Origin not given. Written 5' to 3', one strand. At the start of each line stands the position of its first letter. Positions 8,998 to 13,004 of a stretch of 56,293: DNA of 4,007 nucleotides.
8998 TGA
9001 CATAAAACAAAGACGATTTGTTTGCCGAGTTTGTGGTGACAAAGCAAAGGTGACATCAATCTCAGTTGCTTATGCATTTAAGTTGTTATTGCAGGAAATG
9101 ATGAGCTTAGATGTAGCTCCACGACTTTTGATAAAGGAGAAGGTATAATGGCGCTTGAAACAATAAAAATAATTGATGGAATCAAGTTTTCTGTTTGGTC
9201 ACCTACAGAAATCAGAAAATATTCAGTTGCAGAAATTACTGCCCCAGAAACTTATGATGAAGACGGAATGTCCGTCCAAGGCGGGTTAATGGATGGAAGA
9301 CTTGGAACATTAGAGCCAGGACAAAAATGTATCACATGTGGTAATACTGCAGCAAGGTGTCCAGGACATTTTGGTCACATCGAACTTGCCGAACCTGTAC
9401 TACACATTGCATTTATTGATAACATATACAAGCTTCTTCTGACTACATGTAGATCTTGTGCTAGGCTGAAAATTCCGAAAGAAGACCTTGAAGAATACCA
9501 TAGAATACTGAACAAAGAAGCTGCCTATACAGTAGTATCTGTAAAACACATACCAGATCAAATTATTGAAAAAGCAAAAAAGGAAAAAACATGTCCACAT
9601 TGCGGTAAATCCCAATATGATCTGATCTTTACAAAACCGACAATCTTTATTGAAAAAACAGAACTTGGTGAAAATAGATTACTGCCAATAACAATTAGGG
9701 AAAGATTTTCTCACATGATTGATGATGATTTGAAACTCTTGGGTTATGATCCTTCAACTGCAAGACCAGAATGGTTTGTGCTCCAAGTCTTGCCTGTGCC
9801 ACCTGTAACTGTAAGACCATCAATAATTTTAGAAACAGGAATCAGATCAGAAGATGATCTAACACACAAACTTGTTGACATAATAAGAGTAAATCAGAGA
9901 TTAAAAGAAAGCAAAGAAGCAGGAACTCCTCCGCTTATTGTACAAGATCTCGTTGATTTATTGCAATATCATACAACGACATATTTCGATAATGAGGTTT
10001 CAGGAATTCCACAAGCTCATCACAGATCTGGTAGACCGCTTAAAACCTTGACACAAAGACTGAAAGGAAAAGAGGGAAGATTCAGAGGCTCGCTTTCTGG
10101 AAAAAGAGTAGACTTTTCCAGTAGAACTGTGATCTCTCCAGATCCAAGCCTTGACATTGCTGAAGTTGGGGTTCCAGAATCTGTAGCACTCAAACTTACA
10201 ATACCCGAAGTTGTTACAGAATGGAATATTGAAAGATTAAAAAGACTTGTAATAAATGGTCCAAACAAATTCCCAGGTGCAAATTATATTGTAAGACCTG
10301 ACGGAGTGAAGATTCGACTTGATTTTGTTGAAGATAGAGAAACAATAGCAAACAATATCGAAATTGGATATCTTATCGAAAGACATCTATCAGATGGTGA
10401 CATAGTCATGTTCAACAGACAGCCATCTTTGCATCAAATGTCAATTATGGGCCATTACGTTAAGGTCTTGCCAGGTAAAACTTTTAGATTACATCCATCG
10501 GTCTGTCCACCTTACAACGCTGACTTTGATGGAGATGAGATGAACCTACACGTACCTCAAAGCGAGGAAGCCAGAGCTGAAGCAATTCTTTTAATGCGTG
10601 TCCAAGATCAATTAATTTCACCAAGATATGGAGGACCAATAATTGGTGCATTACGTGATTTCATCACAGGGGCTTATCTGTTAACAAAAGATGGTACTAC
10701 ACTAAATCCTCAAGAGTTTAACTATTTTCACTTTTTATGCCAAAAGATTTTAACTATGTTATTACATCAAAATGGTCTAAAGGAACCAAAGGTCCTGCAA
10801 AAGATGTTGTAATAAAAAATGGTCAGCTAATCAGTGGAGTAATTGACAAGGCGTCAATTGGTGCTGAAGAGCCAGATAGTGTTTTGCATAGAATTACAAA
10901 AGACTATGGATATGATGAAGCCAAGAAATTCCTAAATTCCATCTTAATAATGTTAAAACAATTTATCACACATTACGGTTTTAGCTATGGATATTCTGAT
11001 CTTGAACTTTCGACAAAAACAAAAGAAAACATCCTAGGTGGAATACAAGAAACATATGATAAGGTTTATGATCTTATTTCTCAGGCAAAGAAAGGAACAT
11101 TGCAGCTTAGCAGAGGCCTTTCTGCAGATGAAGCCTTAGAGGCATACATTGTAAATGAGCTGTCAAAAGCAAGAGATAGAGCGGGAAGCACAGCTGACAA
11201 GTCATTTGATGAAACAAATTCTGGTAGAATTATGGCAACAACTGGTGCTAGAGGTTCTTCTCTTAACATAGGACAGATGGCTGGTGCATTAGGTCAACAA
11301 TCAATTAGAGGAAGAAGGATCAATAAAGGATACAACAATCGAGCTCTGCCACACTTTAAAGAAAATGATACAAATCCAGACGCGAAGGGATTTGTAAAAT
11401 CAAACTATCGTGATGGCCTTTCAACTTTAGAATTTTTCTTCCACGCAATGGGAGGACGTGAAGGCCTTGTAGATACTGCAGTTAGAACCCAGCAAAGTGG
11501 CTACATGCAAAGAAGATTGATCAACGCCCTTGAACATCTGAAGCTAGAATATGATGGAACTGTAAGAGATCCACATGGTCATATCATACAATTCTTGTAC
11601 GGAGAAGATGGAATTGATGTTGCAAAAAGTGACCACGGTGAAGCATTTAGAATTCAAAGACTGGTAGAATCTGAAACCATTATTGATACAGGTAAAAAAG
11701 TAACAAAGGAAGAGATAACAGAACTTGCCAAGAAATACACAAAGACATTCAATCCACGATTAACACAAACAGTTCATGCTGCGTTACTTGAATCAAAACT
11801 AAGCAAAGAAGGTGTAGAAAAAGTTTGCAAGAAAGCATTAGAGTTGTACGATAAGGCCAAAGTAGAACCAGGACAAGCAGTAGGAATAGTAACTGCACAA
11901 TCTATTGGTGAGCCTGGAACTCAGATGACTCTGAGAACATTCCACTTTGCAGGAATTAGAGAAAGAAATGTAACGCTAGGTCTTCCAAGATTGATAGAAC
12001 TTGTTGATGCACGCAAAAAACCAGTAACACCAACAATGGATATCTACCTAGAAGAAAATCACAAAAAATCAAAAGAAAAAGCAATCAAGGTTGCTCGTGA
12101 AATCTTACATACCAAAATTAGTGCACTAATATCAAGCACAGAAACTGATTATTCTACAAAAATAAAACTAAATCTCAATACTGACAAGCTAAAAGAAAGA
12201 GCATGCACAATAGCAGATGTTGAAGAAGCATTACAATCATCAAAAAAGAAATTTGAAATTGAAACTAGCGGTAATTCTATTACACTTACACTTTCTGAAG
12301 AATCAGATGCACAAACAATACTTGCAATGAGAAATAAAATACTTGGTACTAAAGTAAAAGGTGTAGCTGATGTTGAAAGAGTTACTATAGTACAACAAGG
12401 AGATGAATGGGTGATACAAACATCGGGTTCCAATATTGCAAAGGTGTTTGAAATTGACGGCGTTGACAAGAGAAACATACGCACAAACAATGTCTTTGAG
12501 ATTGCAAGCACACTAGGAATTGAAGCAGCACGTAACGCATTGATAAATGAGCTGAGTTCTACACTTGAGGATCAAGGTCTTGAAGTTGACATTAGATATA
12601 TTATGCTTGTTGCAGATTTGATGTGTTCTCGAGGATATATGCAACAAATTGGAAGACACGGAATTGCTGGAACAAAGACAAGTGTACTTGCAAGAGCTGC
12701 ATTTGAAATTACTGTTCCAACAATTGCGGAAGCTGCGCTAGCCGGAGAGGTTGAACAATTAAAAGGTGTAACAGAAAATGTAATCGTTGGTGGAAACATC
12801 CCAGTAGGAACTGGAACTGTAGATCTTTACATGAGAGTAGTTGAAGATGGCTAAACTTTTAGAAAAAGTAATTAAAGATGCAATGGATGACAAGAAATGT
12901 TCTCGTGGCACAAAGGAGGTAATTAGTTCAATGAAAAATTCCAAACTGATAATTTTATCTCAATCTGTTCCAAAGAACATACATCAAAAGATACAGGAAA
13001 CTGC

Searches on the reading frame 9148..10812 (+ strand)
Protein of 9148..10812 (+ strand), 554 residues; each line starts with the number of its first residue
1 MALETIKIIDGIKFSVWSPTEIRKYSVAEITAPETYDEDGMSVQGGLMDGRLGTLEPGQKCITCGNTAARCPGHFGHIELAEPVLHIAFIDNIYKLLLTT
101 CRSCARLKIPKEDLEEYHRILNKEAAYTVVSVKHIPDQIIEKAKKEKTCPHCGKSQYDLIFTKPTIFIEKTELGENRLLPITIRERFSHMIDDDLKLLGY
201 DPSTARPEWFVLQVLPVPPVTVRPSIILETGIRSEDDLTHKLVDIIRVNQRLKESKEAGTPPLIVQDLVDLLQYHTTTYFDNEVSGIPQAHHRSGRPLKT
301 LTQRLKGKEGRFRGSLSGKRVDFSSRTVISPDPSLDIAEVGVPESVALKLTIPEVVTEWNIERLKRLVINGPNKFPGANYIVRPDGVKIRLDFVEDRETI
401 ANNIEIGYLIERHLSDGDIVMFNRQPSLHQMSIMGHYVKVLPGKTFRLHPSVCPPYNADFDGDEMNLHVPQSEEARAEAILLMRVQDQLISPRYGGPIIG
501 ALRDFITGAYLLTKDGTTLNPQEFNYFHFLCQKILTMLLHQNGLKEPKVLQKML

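Call 75: search_protein_families(library=pfam, proteins=[window:9148-10812:+], max_evalue=0.00001)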
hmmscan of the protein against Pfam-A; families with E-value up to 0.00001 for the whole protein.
window:9148-10812:+ (554 aa): 3 families
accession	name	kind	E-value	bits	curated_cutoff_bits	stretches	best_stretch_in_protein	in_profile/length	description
PF04997.17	RNA_pol_Rpb1_1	-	1.1e-91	307.9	39.7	1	7-316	2-312/312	RNA polymerase Rpb1, domain 1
PF00623.25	RNA_pol_Rpb1_2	-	5.2e-73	245.2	25.3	1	318-485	1-166/166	RNA polymerase Rpb1, domain 2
PF04983.23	RNA_pol_Rpb1_3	-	7.9e-09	36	28.9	1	488-531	1-44/162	RNA polymerase Rpb1, domain 3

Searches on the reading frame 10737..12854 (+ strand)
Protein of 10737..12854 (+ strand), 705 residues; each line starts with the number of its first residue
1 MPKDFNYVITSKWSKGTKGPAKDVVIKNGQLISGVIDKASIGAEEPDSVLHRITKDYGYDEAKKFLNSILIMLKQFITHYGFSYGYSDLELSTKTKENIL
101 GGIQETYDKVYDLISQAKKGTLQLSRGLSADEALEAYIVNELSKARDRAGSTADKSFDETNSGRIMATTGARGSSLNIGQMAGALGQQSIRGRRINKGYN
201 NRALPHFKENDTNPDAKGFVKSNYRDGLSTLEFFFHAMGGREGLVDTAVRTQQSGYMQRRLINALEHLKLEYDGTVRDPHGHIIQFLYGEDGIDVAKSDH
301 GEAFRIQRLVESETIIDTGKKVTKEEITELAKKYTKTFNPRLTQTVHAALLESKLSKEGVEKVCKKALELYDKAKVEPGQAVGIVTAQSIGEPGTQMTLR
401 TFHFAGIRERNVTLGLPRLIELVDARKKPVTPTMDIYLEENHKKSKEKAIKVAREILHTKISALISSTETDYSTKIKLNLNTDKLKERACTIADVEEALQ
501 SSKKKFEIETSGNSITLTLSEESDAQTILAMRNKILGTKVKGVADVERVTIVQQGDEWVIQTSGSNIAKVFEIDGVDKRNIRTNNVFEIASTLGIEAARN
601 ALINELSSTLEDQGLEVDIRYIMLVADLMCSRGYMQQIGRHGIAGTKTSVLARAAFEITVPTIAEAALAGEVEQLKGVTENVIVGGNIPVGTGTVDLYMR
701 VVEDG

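Call 75: search_protein_families(library=pfam, proteins=[window:10737-12854:+], max_evalue=0.00001)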
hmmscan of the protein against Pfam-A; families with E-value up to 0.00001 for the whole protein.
window:10737-12854:+ (705 aa): 3 families
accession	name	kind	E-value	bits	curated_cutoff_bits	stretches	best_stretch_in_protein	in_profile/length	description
PF04998.22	RNA_pol_Rpb1_5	-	2.2e-81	273.7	28.5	1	227-650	1-266/267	RNA polymerase Rpb1, domain 5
PF05000.22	RNA_pol_Rpb1_4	-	6.5e-27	94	24.8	1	116-220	3-107/107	RNA polymerase Rpb1, domain 4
PF04983.23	RNA_pol_Rpb1_3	-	2.2e-16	60.6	28.9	1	20-89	93-162/162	RNA polymerase Rpb1, domain 3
